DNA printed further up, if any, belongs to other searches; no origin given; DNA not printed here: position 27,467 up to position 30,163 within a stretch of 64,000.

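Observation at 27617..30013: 5'-truncated CYP102 (P450 BM3-like) self-sufficient monooxygenase remnant, convergent with a TetR regulator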

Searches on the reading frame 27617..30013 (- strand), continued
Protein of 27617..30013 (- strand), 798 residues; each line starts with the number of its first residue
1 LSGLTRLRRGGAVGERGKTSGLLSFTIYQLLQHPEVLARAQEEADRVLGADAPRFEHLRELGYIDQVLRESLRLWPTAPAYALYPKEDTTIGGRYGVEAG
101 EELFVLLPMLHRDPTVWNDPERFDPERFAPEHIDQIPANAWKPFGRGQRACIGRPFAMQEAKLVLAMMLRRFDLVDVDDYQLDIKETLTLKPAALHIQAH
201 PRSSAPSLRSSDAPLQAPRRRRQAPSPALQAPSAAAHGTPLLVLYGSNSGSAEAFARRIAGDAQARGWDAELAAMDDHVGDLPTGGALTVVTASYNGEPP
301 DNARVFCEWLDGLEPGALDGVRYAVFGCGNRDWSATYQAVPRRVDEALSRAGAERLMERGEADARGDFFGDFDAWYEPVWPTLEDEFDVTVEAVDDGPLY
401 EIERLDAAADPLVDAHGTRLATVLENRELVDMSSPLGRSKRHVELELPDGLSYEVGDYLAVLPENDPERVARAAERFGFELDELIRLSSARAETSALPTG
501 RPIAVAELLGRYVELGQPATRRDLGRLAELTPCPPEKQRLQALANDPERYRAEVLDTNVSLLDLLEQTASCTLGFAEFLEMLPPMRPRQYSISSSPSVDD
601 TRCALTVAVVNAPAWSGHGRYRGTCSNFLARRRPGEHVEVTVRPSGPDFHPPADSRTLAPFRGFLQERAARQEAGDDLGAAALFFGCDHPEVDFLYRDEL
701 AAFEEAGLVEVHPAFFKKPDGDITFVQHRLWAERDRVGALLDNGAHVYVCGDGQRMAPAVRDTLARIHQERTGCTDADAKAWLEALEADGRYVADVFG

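Call 6: find_homologous_proteins(query=window:27617-30013:-, max_evalue=1e-30)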
Query window:27617-30013:- (798 aa): 4851 proteins with E <= 1e-30 among 8000 candidates; the best 120 are listed.
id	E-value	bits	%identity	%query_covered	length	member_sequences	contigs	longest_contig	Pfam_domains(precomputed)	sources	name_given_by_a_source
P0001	0.0e+0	1744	100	96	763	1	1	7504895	PF00175.27,PF00667.27,PF00067.28,PF00258.31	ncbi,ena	-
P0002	0.0e+0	1134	65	98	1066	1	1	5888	PF00175.27,PF00667.27,PF00067.28,PF00258.31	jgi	jgi:cytochrome P450/NADPH-cytochrome P450 reductase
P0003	0.0e+0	1071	61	98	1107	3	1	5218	PF00175.27,PF00667.27,PF00067.28,PF00258.31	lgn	-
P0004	0.0e+0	1071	62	98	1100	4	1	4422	PF00175.27,PF00667.27,PF00067.28,PF00258.31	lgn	-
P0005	0.0e+0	1070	62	98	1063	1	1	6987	PF00175.27,PF00667.27,PF00067.28,PF00258.31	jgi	jgi:cytochrome P450/NADPH-cytochrome P450 reductase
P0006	0.0e+0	1064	61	98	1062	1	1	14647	PF00175.27,PF00667.27,PF00067.28,PF00258.31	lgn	-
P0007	0.0e+0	1064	62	98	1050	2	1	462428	PF00175.27,PF00667.27,PF00067.28,PF00258.31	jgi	jgi:cytochrome P450/NADPH-cytochrome P450 reductase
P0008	0.0e+0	1057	62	98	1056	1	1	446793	PF00175.27,PF00667.27,PF00067.28,PF00258.31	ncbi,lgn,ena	-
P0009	0.0e+0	1057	61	98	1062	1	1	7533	PF00175.27,PF00667.27,PF00067.28,PF00258.31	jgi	jgi:cytochrome P450/NADPH-cytochrome P450 reductase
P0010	0.0e+0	1053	61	98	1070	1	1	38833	PF00175.27,PF00667.27,PF00067.28,PF00258.31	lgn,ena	-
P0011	0.0e+0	1048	61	98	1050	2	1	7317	PF00175.27,PF00667.27,PF00067.28,PF00258.31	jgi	jgi:cytochrome P450/NADPH-cytochrome P450 reductase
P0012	0.0e+0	1043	61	98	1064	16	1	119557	PF00175.27,PF00667.27,PF00067.28,PF00258.31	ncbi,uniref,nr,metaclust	ncbi:bifunctional cytochrome P450/NADPH--P450 reductase [Archangium violaceum]|uniref:Bifunctional c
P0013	0.0e+0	1042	60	98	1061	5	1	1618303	PF00175.27,PF00667.27,PF00067.28,PF00258.31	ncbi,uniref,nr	ncbi:cytochrome [Cystobacter ferrugineus]|uniref:Bifunctional cytochrome P450/NADPH--P450 reductase 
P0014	0.0e+0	1040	59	98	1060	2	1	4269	PF00175.27,PF00667.27,PF00067.28,PF00258.31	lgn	-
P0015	0.0e+0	1038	60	98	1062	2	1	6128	PF00175.27,PF00667.27,PF00067.28,PF00258.31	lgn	-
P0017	0.0e+0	1036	60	98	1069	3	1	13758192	PF00175.27,PF00667.27,PF00067.28,PF00258.31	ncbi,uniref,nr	ncbi:bifunctional cytochrome P450/NADPH--P450 reductase [Archangium lansingense]|uniref:Bifunctional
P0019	0.0e+0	1033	60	98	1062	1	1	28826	PF00175.27,PF00667.27,PF00067.28,PF00258.31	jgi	jgi:cytochrome P450 / NADPH-cytochrome P450 reductase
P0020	0.0e+0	1032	59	98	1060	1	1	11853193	PF00175.27,PF00667.27,PF00067.28,PF00258.31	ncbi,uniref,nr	ncbi:bifunctional cytochrome P450/NADPH--P450 reductase [Cystobacter fuscus]|uniref:bifunctional cyt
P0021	0.0e+0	1031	60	98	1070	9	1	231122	PF00175.27,PF00667.27,PF00067.28,PF00258.31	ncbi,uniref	ncbi:bifunctional cytochrome P450/NADPH--P450 reductase [Archangium sp.]|uniref:bifunctional cytochr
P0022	0.0e+0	1028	59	98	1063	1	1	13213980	PF00175.27,PF00667.27,PF00067.28,PF00258.31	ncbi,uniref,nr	ncbi:cytochrome P450 [Archangium violaceum]|uniref:bifunctional cytochrome P450/NADPH--P450 reductas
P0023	0.0e+0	1028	59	98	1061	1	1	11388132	PF00175.27,PF00667.27,PF00067.28,PF00258.31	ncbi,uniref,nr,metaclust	ncbi:bifunctional cytochrome P450/NADPH--P450 reductase [Chondromyces crocatus]|uniref:Bifunctional 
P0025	0.0e+0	1025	60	98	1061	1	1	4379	PF00175.27,PF00667.27,PF00067.28,PF00258.31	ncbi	ncbi:MAG: cytochrome P450 [Cystobacter sp.]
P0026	0.0e+0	1024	59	98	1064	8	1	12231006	PF00175.27,PF00667.27,PF00067.28,PF00258.31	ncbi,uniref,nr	ncbi:cytochrome P450 [Cystobacter fuscus]|uniref:bifunctional cytochrome P450/NADPH--P450 reductase 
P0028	0.0e+0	1022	60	98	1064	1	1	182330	PF00175.27,PF00667.27,PF00067.28,PF00258.31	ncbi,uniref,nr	ncbi:bifunctional cytochrome P450/NADPH--P450 reductase [Archangium lipolyticum]|uniref:bifunctional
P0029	0.0e+0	1019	60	98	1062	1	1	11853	PF00175.27,PF00667.27,PF00067.28,PF00258.31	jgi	jgi:cytochrome P450 / NADPH-cytochrome P450 reductase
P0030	0.0e+0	1019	58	98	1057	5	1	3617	PF00175.27,PF00667.27,PF00067.28,PF00258.31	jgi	jgi:cytochrome P450/NADPH-cytochrome P450 reductase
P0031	0.0e+0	1017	60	98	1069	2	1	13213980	PF00175.27,PF00667.27,PF00067.28,PF00258.31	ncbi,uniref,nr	ncbi:cytochrome P450 [Archangium violaceum]|uniref:bifunctional cytochrome P450/NADPH--P450 reductas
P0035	0.0e+0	1013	59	98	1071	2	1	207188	PF00175.27,PF00667.27,PF00067.28,PF00258.31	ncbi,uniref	ncbi:bifunctional cytochrome P450/NADPH--P450 reductase [Chondromyces apiculatus]|uniref:bifunctiona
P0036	0.0e+0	1013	59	98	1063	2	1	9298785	PF00175.27,PF00667.27,PF00067.28,PF00258.31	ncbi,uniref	ncbi:bifunctional cytochrome P450/NADPH--P450 reductase [Melittangium boletus]|uniref:bifunctional c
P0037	0.0e+0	1012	59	98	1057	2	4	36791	PF00175.27,PF00667.27,PF00067.28,PF00258.31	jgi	jgi:cytochrome P450/NADPH-cytochrome P450 reductase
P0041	1.7e-294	998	59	98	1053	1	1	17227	PF00175.27,PF00667.27,PF00067.28,PF00258.31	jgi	jgi:cytochrome P450/NADPH-cytochrome P450 reductase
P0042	2.7e-294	997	59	98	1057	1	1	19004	PF00175.27,PF00667.27,PF00067.28,PF00258.31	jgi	jgi:cytochrome P450/NADPH-cytochrome P450 reductase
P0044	4.6e-293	993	57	98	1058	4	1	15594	PF00175.27,PF00667.27,PF00067.28,PF00258.31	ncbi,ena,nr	ncbi:MAG TPA: cytochrome P450 [Vineibacter sp.]|nr:cytochrome P450 [Vineibacter sp.]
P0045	1.9e-292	991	57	98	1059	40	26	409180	PF00175.27,PF00667.27,PF00067.28,PF00258.31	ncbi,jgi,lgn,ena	ncbi:MAG: cytochrome P450 [Polyangia bacterium]|jgi:cytochrome P450/NADPH-cytochrome P450 reductase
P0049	6.2e-291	986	57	98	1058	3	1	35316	PF00175.27,PF00667.27,PF00067.28,PF00258.31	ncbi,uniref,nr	ncbi:bifunctional cytochrome P450/NADPH--P450 reductase [Vineibacter terrae]|uniref:bifunctional cyt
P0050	7.2e-291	986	58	98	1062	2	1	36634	PF00175.27,PF00667.27,PF00067.28,PF00258.31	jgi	jgi:cytochrome P450/NADPH-cytochrome P450 reductase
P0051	9.9e-291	985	57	98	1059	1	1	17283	PF00175.27,PF00667.27,PF00067.28,PF00258.31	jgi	jgi:cytochrome P450/NADPH-cytochrome P450 reductase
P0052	5.8e-290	983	56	98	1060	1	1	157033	PF00175.27,PF00667.27,PF00067.28,PF00258.31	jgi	jgi:cytochrome P450/NADPH-cytochrome P450 reductase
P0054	3.0e-289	980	57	98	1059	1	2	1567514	PF00175.27,PF00667.27,PF00067.28,PF00258.31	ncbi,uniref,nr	ncbi:bifunctional cytochrome P450/NADPH--P450 reductase [Catellatospora paridis]|uniref:bifunctional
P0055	5.0e-289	980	56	98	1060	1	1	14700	PF00175.27,PF00667.27,PF00067.28,PF00258.31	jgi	jgi:cytochrome P450 / NADPH-cytochrome P450 reductase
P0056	7.4e-289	979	57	98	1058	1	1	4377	PF00175.27,PF00667.27,PF00067.28,PF00258.31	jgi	jgi:cytochrome P450/NADPH-cytochrome P450 reductase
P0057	1.7e-288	978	58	98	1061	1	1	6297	PF00175.27,PF00667.27,PF00067.28,PF00258.31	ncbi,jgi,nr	ncbi:MAG TPA: cytochrome P450 [Herpetosiphonaceae bacterium]|nr:cytochrome P450 [Herpetosiphonaceae 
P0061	1.7e-286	971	57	98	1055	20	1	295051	PF00175.27,PF00667.27,PF00067.28,PF00258.31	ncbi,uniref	ncbi:bifunctional cytochrome P450/NADPH--P450 reductase [Streptosporangium canum]|uniref:bifunctiona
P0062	4.0e-286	970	56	98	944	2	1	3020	PF00175.27,PF00667.27,PF00067.28,PF00258.31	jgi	jgi:cytochrome P450/NADPH-cytochrome P450 reductase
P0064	1.6e-285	968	56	98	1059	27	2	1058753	PF00175.27,PF00667.27,PF00067.28,PF00258.31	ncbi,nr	ncbi:MAG: cytochrome P450 [Alphaproteobacteria bacterium]|nr:cytochrome P450 [Alphaproteobacteria ba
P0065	2.6e-285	967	56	98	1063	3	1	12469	PF00175.27,PF00667.27,PF00067.28,PF00258.31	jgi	jgi:cytochrome P450/NADPH-cytochrome P450 reductase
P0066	4.9e-285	966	60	98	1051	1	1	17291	PF00175.27,PF00667.27,PF00067.28,PF00258.31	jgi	jgi:cytochrome P450/NADPH-cytochrome P450 reductase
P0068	6.7e-285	966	55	98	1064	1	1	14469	PF00175.27,PF00667.27,PF00067.28,PF00258.31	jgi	jgi:cytochrome P450 / NADPH-cytochrome P450 reductase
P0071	1.4e-284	965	56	98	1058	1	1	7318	PF00175.27,PF00667.27,PF00067.28,PF00258.31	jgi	jgi:cytochrome P450 / NADPH-cytochrome P450 reductase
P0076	8.9e-283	959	55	98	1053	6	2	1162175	PF00175.27,PF00667.27,PF00067.28,PF00258.31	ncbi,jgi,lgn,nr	ncbi:MAG: cytochrome P450 [Chloroflexi bacterium]|nr:cytochrome P450 [Chloroflexota bacterium]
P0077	5.9e-282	956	56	98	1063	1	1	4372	PF00175.27,PF00667.27,PF00067.28,PF00258.31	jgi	jgi:cytochrome P450 / NADPH-cytochrome P450 reductase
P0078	8.0e-282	956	55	98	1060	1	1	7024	PF00175.27,PF00667.27,PF00067.28,PF00258.31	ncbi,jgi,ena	jgi:cytochrome P450/NADPH-cytochrome P450 reductase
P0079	1.1e-281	955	56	98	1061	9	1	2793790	PF00175.27,PF00667.27,PF00067.28,PF00258.31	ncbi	ncbi:MAG: cytochrome P450 [Micropepsaceae bacterium]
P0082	9.6e-281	952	57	98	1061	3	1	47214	PF00175.27,PF00667.27,PF00067.28,PF00258.31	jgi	jgi:cytochrome P450/NADPH-cytochrome P450 reductase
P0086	6.1e-280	950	59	98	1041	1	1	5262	PF00175.27,PF00667.27,PF00067.28,PF00258.31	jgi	jgi:cytochrome P450/NADPH-cytochrome P450 reductase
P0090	4.5e-279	947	56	98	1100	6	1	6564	PF00175.27,PF00667.27,PF00067.28,PF00258.31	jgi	jgi:cytochrome P450/NADPH-cytochrome P450 reductase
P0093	3.4e-278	944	57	98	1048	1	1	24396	PF00175.27,PF00667.27,PF00067.28,PF00258.31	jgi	jgi:cytochrome P450/NADPH-cytochrome P450 reductase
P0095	3.7e-278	944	55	98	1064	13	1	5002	PF00175.27,PF00667.27,PF00067.28,PF00258.31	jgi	jgi:cytochrome P450/NADPH-cytochrome P450 reductase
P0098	1.0e-276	939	56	98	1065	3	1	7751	PF00175.27,PF00667.27,PF00067.28,PF00258.31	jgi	jgi:cytochrome P450 / NADPH-cytochrome P450 reductase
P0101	1.8e-276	938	56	98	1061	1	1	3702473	PF00175.27,PF00667.27,PF00067.28,PF00258.31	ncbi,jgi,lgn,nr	ncbi:MAG: putative bifunctional P-450/NADPH-P450 reductase CypD [Burkholderiaceae bacterium]|jgi:cyt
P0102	1.9e-276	938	57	98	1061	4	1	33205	PF00175.27,PF00667.27,PF00067.28,PF00258.31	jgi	jgi:cytochrome P450/NADPH-cytochrome P450 reductase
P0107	8.0e-276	936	55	98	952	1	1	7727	PF00175.27,PF00667.27,PF00067.28,PF00258.31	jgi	jgi:cytochrome P450 / NADPH-cytochrome P450 reductase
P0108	8.1e-276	936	60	89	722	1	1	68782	PF00175.27,PF00667.27,PF00067.28,PF00258.31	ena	-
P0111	3.4e-275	934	56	98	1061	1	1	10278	PF00175.27,PF00667.27,PF00067.28,PF00258.31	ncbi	ncbi:MAG: bifunctional cytochrome P450/NADPH--P450 reductase [Caldimonas sp.]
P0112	4.3e-275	934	56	98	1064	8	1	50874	PF00175.27,PF00667.27,PF00067.28,PF00258.31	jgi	jgi:cytochrome P450/NADPH-cytochrome P450 reductase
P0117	1.7e-274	932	55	98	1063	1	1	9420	PF00175.27,PF00667.27,PF00067.28,PF00258.31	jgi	jgi:cytochrome P450 / NADPH-cytochrome P450 reductase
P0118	1.7e-273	928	55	98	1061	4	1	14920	PF00175.27,PF00667.27,PF00067.28,PF00258.31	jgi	jgi:cytochrome P450/NADPH-cytochrome P450 reductase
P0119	2.1e-273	928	55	98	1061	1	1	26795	PF00175.27,PF00667.27,PF00067.28,PF00258.31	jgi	jgi:cytochrome P450/NADPH-cytochrome P450 reductase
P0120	2.8e-273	928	56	98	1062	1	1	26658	PF00175.27,PF00667.27,PF00067.28,PF00258.31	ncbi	ncbi:MAG: cytochrome P450 [Caldimonas sp.]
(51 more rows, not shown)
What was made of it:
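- On CYP102 (self-sufficient P450-CPR fusion): All top hits are CYP102, at 54-65% identity (call 6).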

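Call 9: find_encoding_contigs(protein=P0001, flank=10000, max_places=4)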
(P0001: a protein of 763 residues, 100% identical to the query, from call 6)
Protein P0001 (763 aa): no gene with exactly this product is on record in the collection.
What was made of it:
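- Tried and rejected: Finding the source genome. find_encoding_contigs has no record for P0001 (call 9).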

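Call 11: find_related_loci(query=window:27617-30013:-, collection=genome_contigs, flank=10000)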
Query window:27617-30013:- (798 aa) in genome_contigs; peptide patterns used: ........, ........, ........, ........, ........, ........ (x = any residue, [..] = any of these).
206 stretches matched a pattern; 137 encode a relative of the query (tblastn E <= 1e-3); the best 80 are kept; 80 distinct loci.
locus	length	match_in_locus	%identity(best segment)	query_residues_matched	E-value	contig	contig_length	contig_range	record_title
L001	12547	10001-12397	62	19-797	0e+0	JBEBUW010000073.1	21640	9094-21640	MAG: Lujinxingia vulgaris isolate T2.bin.228 NODE_8095_length_21640_cov_12.085569, whole genome shotgun sequence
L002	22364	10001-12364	60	19-798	0e+0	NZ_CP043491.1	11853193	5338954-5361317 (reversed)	Cystobacter fuscus strain Cbf 10 chromosome, complete genome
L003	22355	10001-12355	59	19-798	0e+0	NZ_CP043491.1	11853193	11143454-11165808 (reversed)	Cystobacter fuscus strain Cbf 10 chromosome, complete genome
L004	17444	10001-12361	60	19-797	0e+0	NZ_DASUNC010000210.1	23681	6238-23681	MAG: Archangium sp. isolate SMAG_U1589 k141_1000802, whole genome shotgun sequence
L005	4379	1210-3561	60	19-797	0e+0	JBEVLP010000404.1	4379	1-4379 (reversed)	MAG: Cystobacter sp. isolate T4R2UO_autometa_bin_0001 T4R2UO_autometa_bin_0001_k133_5931449, whole genome shotgun sequen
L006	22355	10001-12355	60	19-797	0e+0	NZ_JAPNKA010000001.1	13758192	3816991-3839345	Archangium lansingense strain MIWBW ctg.000000F, whole genome shotgun sequence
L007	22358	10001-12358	59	19-797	0e+0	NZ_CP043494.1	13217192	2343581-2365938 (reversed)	Archangium minus strain Cbm 6 chromosome, complete genome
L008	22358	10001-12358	57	19-798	0e+0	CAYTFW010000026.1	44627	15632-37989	MAG TPA_asm: uncultured Rhizobiaceae bacterium isolate binchicken_co311_107 genome assembly, contig: NODE_1438_length_44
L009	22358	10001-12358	57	19-798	0e+0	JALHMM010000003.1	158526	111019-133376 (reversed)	MAG: Reyranellaceae bacterium isolate Bin_33_2_sub c_000000000657, whole genome shotgun sequence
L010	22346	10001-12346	60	19-797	0e+0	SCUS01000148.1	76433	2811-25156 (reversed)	MAG: Myxococcaceae bacterium isolate GW715_bin.15 GW715_bin.15-97504, whole genome shotgun sequence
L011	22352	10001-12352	57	19-798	0e+0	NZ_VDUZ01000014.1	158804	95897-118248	Vineibacter terrae strain CC-CFT640 contig014, whole genome shotgun sequence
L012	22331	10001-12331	55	19-798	0e+0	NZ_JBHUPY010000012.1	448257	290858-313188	Herpetosiphon sp. NSE202 contig12, whole genome shotgun sequence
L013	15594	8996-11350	57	19-798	0e+0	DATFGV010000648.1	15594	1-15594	MAG TPA_asm: Vineibacter sp. isolate SMAG_U8672 k141_401471, whole genome shotgun sequence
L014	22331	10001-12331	54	19-798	0e+0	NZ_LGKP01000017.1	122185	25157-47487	Herpetosiphon geysericola strain DSM 7119 contig_19, whole genome shotgun sequence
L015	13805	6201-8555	56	19-797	0e+0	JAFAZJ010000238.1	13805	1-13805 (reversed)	MAG: Alphaproteobacteria bacterium isolate CP_BM_RX_R9_2 BM_RX_R9_k147_3559203, whole genome shotgun sequence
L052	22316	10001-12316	54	18-797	0e+0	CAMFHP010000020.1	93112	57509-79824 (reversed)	MAG: uncultured Myxococcaceae bacterium isolate SRR9109402_bin.20_metaWRAP_v1.3_MAG genome assembly, contig: ERZ12289980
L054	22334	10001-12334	54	19-797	0e+0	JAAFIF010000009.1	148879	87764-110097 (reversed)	MAG: Myxococcales bacterium isolate bin23.maxbin.ball.042 WN_Myxococcales_1_scaffold_161, whole genome shotgun sequence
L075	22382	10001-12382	61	19-798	0e+0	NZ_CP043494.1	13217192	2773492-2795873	Archangium minus strain Cbm 6 chromosome, complete genome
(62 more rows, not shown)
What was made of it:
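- Closest known: Full-length CYP102 orthologues of Myxococcota-type genomes. Same: These are the closest sequences (calls 6, 11).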

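Call 30: find_encoding_contigs(protein=P0108, flank=3000, max_places=3)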
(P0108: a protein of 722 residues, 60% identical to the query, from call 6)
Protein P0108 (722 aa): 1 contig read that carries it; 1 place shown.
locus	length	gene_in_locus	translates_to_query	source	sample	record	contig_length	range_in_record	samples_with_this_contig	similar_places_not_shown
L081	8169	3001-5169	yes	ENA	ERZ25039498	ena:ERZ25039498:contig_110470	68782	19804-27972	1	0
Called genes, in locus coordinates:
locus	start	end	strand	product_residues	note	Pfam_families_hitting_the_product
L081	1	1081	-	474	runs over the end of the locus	PF00005:ABC_tran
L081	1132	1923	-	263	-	PF00027:cNMP_binding, PF13545:HTH_Crp_2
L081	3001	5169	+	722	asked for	PF00067:p450, PF00258:Flavodoxin_1, PF00667:FAD_binding_1, PF00175:NAD_binding_1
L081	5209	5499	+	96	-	PF11950:DUF3467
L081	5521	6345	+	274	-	-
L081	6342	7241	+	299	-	PF01218:Coprogen_oxidas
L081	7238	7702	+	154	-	-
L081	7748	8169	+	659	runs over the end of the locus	-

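Call 31: find_encoding_contigs(protein=P0002, flank=5000, max_places=3)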
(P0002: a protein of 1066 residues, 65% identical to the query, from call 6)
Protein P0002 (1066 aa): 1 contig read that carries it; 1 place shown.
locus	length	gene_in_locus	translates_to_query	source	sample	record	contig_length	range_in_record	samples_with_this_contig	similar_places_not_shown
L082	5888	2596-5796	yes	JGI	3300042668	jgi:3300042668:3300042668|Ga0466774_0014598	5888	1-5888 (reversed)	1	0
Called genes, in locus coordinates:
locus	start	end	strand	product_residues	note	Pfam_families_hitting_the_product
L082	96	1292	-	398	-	-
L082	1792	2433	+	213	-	PF00440:TetR_N, PF16295:TetR_C_10 (weak), PF14514:TetR_C_9, PF17932:TetR_C_24 (faint), PF17938:TetR_C_29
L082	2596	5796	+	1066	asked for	PF00067:p450, PF00258:Flavodoxin_1, PF00667:FAD_binding_1, PF00175:NAD_binding_1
